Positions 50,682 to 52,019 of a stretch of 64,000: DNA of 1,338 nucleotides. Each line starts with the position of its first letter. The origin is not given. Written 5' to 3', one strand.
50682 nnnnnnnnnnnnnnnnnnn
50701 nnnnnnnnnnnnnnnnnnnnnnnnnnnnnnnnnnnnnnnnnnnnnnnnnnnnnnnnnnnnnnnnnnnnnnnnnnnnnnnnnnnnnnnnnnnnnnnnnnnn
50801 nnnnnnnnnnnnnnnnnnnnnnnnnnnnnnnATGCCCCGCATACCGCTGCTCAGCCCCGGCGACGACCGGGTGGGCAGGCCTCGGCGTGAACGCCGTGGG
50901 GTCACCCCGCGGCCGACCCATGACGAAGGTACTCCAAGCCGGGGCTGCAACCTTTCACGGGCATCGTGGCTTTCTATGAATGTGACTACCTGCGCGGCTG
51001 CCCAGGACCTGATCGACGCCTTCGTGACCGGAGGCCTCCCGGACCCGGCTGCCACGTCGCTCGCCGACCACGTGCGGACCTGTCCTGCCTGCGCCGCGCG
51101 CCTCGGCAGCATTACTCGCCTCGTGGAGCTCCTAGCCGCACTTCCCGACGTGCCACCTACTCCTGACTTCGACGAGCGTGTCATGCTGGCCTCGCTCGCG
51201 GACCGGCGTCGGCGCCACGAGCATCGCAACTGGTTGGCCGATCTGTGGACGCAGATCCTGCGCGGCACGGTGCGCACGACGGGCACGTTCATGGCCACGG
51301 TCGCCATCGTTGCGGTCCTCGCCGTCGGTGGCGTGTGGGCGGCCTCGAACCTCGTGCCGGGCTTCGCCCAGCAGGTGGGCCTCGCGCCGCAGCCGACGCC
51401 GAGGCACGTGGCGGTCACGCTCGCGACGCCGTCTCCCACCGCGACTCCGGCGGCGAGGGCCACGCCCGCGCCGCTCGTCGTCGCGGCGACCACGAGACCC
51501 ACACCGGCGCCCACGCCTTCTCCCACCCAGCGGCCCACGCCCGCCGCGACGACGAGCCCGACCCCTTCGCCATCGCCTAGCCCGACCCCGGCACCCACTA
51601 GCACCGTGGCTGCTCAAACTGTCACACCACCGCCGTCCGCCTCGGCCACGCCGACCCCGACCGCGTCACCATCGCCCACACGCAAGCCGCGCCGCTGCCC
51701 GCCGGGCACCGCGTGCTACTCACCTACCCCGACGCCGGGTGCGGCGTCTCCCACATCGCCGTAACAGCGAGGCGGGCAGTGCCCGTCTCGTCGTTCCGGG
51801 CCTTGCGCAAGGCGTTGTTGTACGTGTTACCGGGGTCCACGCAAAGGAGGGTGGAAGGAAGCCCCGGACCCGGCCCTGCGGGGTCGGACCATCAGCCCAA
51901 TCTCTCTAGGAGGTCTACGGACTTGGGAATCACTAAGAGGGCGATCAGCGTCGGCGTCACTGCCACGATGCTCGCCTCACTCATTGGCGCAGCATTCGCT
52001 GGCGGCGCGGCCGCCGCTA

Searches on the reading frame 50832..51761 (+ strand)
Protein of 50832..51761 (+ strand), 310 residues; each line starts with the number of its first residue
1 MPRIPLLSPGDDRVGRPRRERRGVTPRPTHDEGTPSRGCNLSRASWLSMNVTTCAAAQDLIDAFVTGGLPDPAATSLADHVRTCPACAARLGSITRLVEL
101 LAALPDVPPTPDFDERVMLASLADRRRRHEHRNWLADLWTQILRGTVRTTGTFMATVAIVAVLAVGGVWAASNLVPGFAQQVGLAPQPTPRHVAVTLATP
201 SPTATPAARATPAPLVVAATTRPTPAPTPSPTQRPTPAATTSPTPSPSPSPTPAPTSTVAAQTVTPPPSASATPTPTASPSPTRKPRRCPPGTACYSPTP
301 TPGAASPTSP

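Call 7: search_protein_families(library=pfam, max_evalue=0.1, proteins=[window:50832-51761:+])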
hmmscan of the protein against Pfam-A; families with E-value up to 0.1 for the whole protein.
window:50832-51761:+ (310 aa): 1 family
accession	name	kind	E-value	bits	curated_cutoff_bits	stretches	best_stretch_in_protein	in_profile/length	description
PF13490.11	zf-HC2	-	9.4e-06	26.1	22.2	1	54-88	1-35/35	Putative zinc-finger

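Call 69: search_protein_families(library=ncbifam, max_evalue=1, proteins=[window:50973-51761:+])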
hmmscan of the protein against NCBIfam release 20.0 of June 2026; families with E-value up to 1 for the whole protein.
window:50973-51761:+ (263 aa): 5 families
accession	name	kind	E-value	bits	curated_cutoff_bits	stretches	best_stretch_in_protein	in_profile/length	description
NF052375.1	antisigma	equivalog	0.00048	20.2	100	1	14-176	2-159/217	anti-sigma factor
TIGR02451.1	anti_sig_ChrR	subfamily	0.013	15.3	124.5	1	11-71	5-66/216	ChrR family anti-sigma-E factor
TIGR03988.1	antisig_RsrA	equivalog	0.047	13.8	62.5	1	7-55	2-50/77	mycothiol system anti-sigma-R factor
NF033761.1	gliding_GltJ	equivalog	0.064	12.3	450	1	106-240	373-508/671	adventurous gliding motility protein GltJ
NF005846.3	PRK07764.1-6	equivalog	0.47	9.4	625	1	139-248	402-516/628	DNA polymerase III subunit gamma and tau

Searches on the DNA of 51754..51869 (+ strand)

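Call 87: build_rna_model(alignment_id=A6, structure=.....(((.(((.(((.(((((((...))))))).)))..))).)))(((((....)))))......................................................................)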
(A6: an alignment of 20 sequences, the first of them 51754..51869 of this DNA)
Model R1 built from alignment A6 (20 sequences, 131 columns); structure: as given.
model positions 120; base pairs 21; branch points 1; effective number of sequences 2.26; information 0.59 bits per position. Calibrated on 0.2 Mb of random sequence (short: E-values are rough).
structure used (alignment columns):
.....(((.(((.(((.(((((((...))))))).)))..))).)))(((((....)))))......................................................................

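Call 88: search_with_rna_model(model_id=R1, sources=[window, L001, L002, L003, L005, L006, L007, L008, L009, L010, L011, L012, L013, L014, L015, L016, L017, L018, L019, L020, L021, L022, L023, L024, L025, L026, L027, L028, L029, L030, L031, L032, L033, L034, L035, L036, L037, L038, L039, L040, L041, L043, L049, L050, L051, L052], max_evalue=1)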
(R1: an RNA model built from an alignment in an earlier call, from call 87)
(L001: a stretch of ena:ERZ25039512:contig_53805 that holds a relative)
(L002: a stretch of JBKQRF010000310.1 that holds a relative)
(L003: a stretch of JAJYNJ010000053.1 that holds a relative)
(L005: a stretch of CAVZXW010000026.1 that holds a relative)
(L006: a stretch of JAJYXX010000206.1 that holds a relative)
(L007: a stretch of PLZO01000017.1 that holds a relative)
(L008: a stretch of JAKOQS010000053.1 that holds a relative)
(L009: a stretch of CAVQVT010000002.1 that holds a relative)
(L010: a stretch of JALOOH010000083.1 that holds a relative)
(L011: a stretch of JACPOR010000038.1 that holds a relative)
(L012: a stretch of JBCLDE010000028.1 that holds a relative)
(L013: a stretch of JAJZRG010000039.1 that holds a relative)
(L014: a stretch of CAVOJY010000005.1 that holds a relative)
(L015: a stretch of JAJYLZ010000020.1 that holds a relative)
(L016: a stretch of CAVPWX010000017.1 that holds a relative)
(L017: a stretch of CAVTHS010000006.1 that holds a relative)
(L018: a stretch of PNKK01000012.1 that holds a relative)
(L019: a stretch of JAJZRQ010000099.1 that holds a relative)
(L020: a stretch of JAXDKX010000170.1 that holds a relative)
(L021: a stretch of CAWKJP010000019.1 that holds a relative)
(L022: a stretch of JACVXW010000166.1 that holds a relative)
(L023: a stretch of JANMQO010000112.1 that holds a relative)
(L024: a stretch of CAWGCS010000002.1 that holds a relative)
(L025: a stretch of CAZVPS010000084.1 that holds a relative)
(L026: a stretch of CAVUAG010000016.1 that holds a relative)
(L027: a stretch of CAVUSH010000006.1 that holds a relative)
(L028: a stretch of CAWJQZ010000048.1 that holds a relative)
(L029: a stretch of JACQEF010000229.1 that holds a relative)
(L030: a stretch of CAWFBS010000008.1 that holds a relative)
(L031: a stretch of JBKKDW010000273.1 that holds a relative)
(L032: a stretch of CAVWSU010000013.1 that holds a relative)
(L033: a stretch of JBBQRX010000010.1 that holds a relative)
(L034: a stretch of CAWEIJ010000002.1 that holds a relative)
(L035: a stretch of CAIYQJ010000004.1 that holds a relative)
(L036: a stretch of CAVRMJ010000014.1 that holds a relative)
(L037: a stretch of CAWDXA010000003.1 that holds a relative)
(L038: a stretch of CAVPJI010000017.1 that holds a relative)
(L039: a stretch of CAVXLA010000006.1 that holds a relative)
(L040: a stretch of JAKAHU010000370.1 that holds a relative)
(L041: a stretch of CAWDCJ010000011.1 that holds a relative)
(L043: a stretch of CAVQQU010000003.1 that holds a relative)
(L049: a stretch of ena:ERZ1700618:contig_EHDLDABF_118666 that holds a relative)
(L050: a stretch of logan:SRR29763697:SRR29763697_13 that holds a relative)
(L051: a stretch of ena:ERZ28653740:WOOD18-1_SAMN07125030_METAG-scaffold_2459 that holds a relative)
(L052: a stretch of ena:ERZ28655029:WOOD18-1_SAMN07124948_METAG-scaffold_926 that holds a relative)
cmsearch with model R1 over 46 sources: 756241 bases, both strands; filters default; matches with E-value up to 1: 63.
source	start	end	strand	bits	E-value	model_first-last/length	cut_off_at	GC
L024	7101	7220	+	131.2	2.8e-30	1-120/120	no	0.66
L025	4141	4260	+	127.3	2.9e-29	1-120/120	no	0.66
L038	7104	7223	+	125.7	7.3e-29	1-120/120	no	0.64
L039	6861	6981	+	120.5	1.6e-27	1-120/120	no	0.69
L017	7084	7204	+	119.5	2.7e-27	1-120/120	no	0.67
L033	6059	6179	+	118.7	4.5e-27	1-120/120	no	0.66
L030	7031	7148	+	118.6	4.7e-27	1-120/120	no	0.68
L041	6988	7105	+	118.2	5.9e-27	1-120/120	no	0.68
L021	6829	6948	+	118.1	6.3e-27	1-120/120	no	0.66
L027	6986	7105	+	117.8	7.4e-27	1-120/120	no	0.68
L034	6283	6402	+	117.6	8.5e-27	1-120/120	no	0.66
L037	7083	7200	+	117.6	8.6e-27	1-120/120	no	0.69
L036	6631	6750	+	116.8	1.3e-26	1-120/120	no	0.69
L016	6557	6676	+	116.1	2e-26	1-120/120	no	0.67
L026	7799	7918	+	113.6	8.6e-26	1-120/120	no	0.62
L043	7809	7928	+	112.9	1.3e-25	1-120/120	no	0.62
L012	1647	1758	+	107.9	2.5e-24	1-120/120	no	0.65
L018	7969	8088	+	107.2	3.7e-24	1-120/120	no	0.67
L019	259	375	+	106.2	6.8e-24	1-120/120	no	0.69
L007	6632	6747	+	104.7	1.6e-23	1-120/120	no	0.67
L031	1509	1622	+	101.3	1.2e-22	1-120/120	no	0.68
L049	8737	8849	+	99.5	3.4e-22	1-120/120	no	0.65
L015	7864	7985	+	99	4.5e-22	1-120/120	no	0.7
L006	833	959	+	97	1.5e-21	1-120/120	no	0.66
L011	7503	7630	+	95.5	3.6e-21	1-120/120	no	0.69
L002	5546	5668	+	94.2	7.5e-21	1-120/120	no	0.69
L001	7812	7927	+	93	1.5e-20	1-120/120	no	0.67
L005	7016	7127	+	82.9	5.9e-18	1-120/120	no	0.66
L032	6732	6847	+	80.5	2.3e-17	1-120/120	no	0.65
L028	4041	4157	+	71.5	4.5e-15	1-120/120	no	0.68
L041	6993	7033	-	30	0.00018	6-46/120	no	0.78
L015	7869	7909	-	27.8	0.00061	6-46/120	no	0.76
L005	7021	7061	-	27.2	0.00088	6-46/120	no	0.76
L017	7089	7129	-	26.9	0.0011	6-46/120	no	0.76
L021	6834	6874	-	26.9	0.0011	6-46/120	no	0.76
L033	6064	6104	-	26.9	0.0011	6-46/120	no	0.76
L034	6288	6328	-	26.9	0.0011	6-46/120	no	0.76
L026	7804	7844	-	26.7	0.0012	6-46/120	no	0.68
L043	7814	7854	-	26.7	0.0012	6-46/120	no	0.68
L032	6737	6777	-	26.6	0.0013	6-46/120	no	0.68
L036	6636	6676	-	26.4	0.0014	6-46/120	no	0.83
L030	7036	7076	-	26.3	0.0015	6-46/120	no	0.78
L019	264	304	-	25.7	0.0022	6-46/120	no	0.76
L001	7817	7857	-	24.2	0.0051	6-46/120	no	0.71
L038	7109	7149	-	23.9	0.0062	6-46/120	no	0.71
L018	7974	8014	-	23.5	0.0077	6-46/120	no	0.73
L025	4146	4186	-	22.5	0.014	6-46/120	no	0.73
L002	5551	5591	-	22.2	0.016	6-46/120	no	0.73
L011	7508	7548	-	22.1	0.018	6-46/120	no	0.73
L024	7106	7146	-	22.1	0.018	6-46/120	no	0.73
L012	1652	1692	-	21.7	0.022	6-46/120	no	0.73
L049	8742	8782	-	21.7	0.022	6-46/120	no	0.73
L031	1514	1554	-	21.7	0.022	6-46/120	no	0.73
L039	6866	6906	-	21.6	0.024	6-46/120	no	0.8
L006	838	878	-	20.6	0.044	6-46/120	no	0.73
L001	12326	12440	+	20.4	0.047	1-120/120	no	0.7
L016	6562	6602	-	20.3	0.052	6-46/120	no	0.73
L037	7088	7128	-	18.2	0.18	6-46/120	no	0.76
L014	2476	2584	-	17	0.35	1-120/120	no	0.73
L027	6991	7032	-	16.9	0.38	6-46/120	no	0.74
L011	11374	11424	-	15.3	0.96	1-120/120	no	0.71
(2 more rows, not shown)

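Call 101: search_with_rna_model(model_id=R1, sources=[L053, L054, L055, L056, L057, L058, L059, L060, L061, L062, L063, L064, L065, L066, L067, L068, L069, L070, L071, L072, L073, L074, L075, L076, L077, L078, L079, L080, L081, L082, L083, L084, L085, L086, L087, L088, L089, L090, L091, L092, L093, L094, L095, L096, L097, L098, L099, L100, L101, L102, L103, L104, L105, L106, L107, L108, L109, L110, L111, L112, L113, L114, L115, L116, L117, L118, L119, L120, L121, L122, L123, L124, L125, L126, L127], max_evalue=0.00001, make_alignment=true)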
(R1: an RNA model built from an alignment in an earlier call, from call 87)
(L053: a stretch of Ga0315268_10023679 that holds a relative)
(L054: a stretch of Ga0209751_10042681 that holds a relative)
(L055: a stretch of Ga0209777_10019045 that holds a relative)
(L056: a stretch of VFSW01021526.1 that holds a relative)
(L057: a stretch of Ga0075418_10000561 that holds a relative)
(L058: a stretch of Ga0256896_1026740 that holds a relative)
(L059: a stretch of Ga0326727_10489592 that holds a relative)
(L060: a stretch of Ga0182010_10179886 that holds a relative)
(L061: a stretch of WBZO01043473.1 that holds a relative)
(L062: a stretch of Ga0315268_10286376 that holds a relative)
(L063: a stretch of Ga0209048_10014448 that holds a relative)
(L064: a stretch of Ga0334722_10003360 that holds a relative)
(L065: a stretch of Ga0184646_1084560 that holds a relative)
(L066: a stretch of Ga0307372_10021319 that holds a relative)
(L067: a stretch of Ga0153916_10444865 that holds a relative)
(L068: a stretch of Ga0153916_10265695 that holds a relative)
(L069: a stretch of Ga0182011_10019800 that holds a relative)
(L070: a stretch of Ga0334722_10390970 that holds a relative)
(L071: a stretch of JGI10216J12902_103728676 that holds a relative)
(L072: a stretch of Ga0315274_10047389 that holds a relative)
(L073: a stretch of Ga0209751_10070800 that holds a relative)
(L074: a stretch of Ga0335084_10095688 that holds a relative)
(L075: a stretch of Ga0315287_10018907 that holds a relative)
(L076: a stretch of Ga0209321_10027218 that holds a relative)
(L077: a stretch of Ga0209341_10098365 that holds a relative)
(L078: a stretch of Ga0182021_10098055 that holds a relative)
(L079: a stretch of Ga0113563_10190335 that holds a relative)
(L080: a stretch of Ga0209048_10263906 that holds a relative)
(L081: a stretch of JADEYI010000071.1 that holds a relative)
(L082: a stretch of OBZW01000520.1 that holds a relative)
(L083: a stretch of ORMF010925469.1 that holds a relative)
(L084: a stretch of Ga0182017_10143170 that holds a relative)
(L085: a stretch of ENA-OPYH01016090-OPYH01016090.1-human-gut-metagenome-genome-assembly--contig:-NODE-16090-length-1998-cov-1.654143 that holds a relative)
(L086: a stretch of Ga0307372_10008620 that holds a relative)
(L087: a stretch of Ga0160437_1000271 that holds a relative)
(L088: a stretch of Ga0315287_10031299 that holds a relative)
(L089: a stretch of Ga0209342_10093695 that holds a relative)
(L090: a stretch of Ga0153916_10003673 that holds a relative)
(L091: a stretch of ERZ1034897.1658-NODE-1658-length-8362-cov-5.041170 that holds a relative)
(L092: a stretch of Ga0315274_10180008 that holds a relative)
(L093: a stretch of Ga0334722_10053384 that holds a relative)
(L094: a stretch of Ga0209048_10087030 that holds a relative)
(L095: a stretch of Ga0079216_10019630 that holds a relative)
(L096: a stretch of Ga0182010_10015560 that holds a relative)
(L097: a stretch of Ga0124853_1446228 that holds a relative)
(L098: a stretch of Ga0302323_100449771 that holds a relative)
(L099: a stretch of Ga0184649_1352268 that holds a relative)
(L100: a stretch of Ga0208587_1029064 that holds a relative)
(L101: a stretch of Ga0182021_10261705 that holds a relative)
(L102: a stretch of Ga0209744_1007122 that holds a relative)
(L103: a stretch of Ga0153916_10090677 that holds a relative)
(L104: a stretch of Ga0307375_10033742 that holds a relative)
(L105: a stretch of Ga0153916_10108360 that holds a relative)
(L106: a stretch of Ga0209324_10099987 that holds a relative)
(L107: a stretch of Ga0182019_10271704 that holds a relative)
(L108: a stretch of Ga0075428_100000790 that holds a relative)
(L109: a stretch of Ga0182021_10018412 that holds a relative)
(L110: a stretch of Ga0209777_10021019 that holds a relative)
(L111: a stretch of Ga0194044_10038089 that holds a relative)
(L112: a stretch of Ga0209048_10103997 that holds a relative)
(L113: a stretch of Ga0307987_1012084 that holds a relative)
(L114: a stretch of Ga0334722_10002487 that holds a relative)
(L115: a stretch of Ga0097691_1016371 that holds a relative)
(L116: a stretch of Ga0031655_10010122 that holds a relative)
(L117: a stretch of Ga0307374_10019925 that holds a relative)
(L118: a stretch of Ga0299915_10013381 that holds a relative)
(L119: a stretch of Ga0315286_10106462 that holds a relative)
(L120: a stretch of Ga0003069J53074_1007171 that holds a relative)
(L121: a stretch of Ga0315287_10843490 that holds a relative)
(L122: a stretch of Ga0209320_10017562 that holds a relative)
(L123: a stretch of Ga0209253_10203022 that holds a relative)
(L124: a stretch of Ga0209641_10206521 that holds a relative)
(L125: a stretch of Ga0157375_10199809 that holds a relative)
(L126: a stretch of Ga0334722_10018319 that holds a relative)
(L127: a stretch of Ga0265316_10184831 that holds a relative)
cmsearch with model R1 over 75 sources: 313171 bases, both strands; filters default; matches with E-value up to 0.00001: 62.
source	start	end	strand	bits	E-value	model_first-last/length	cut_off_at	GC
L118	1171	1289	+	129.7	2.9e-30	1-120/120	no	0.65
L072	3076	3194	-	128.8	5e-30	1-120/120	no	0.64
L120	794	913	+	126.4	2e-29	1-120/120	no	0.67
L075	2364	2484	+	125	4.5e-29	1-120/120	no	0.68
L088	1128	1248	+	125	4.5e-29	1-120/120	no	0.68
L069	2077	2194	+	120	8.7e-28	1-120/120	no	0.67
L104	500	619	+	119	1.5e-27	1-120/120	no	0.69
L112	1724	1843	+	118.9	1.6e-27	1-120/120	no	0.68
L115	2660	2779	+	118.5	2.1e-27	1-120/120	no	0.68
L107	60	179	-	118.2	2.4e-27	1-120/120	no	0.66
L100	656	775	-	117.6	3.5e-27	1-120/120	no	0.68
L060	54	173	-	116.4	7.1e-27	1-120/120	no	0.67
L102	3776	3895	+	116.4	7.1e-27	1-120/120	no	0.67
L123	857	976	+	116.1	8.4e-27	1-120/120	no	0.67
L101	73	191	-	115.6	1.1e-26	1-120/120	no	0.66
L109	1175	1294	+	115.4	1.2e-26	1-120/120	no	0.65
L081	47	166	+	113.2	4.4e-26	1-120/120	no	0.67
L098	176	295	-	113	5.1e-26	1-120/120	no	0.67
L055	865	984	+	111.9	9.5e-26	1-120/120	no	0.68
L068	1506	1622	+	111.1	1.5e-25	1-120/120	no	0.69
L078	1420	1538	-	111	1.7e-25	1-120/120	no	0.66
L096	97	215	+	111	1.7e-25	1-120/120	no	0.66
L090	1554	1669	+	110.8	1.9e-25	1-120/120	no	0.69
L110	306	425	+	110.2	2.7e-25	1-120/120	no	0.68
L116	3815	3934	-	110.2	2.7e-25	1-120/120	no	0.68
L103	25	146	+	101.7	3.8e-23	1-120/120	no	0.66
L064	1197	1316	+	100.3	8.9e-23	1-120/120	no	0.66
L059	778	892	+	99.9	1.1e-22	1-120/120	no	0.7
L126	20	139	+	99.6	1.4e-22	1-120/120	no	0.65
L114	581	700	-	99.5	1.4e-22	1-120/120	no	0.63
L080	956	1072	+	99.3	1.6e-22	1-120/120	no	0.7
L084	1449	1549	+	98.8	2.2e-22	1-103/120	3'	0.66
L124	996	1116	+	97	6.3e-22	1-120/120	no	0.67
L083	500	621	+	95.7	1.3e-21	1-120/120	no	0.66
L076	945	1066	+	95.3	1.6e-21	1-120/120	no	0.66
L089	557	678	+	95.3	1.6e-21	1-120/120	no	0.66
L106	451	572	-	95.3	1.6e-21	1-120/120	no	0.66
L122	3086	3207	+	95.3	1.6e-21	1-120/120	no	0.66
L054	2410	2529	+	93.6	4.5e-21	1-120/120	no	0.66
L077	156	275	+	93.6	4.5e-21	1-120/120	no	0.66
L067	256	384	-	92.7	7.6e-21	1-120/120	no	0.69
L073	2779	2903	-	92.1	1.1e-20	1-120/120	no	0.66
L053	269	387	+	91.4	1.6e-20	1-120/120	no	0.68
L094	1033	1153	+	88.7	8.2e-20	1-120/120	no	0.68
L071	507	621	-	88.4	9.2e-20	1-120/120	no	0.63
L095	57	171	-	88.3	1e-19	1-120/120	no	0.63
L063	6589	6709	-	87.9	1.3e-19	1-120/120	no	0.69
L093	357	483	+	87.4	1.7e-19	1-120/120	no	0.68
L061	1647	1764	+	86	3.9e-19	1-120/120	no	0.69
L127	1475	1551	+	83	2.3e-18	1-80/120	3'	0.68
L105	2573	2645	+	81.6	5.2e-18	1-73/120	3'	0.67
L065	144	271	+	79.8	1.5e-17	1-120/120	no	0.66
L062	741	859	+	79.5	1.8e-17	1-120/120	no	0.74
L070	1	72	-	77.4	5.9e-17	1-72/120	3'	0.67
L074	146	262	+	70.6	3.2e-15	1-120/120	no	0.71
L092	2566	2646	-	67.4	2.2e-14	39-120/120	5'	0.62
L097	1472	1587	+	62.5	3.8e-13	1-120/120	no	0.72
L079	1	105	-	62.4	4.1e-13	1-105/120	3'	0.66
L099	1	106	+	59.2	2.6e-12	16-120/120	5'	0.67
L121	974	1075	+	52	1.8e-10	1-110/120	3'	0.71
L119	1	102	+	47.7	2.2e-09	8-120/120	5'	0.73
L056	1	87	+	40.7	1.3e-07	33-120/120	5'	0.69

Alignment A7: 62 matches aligned to the model, 136 columns, each read 5' to 3' on its own strand. Consensus structure (alignment columns), stored with it:
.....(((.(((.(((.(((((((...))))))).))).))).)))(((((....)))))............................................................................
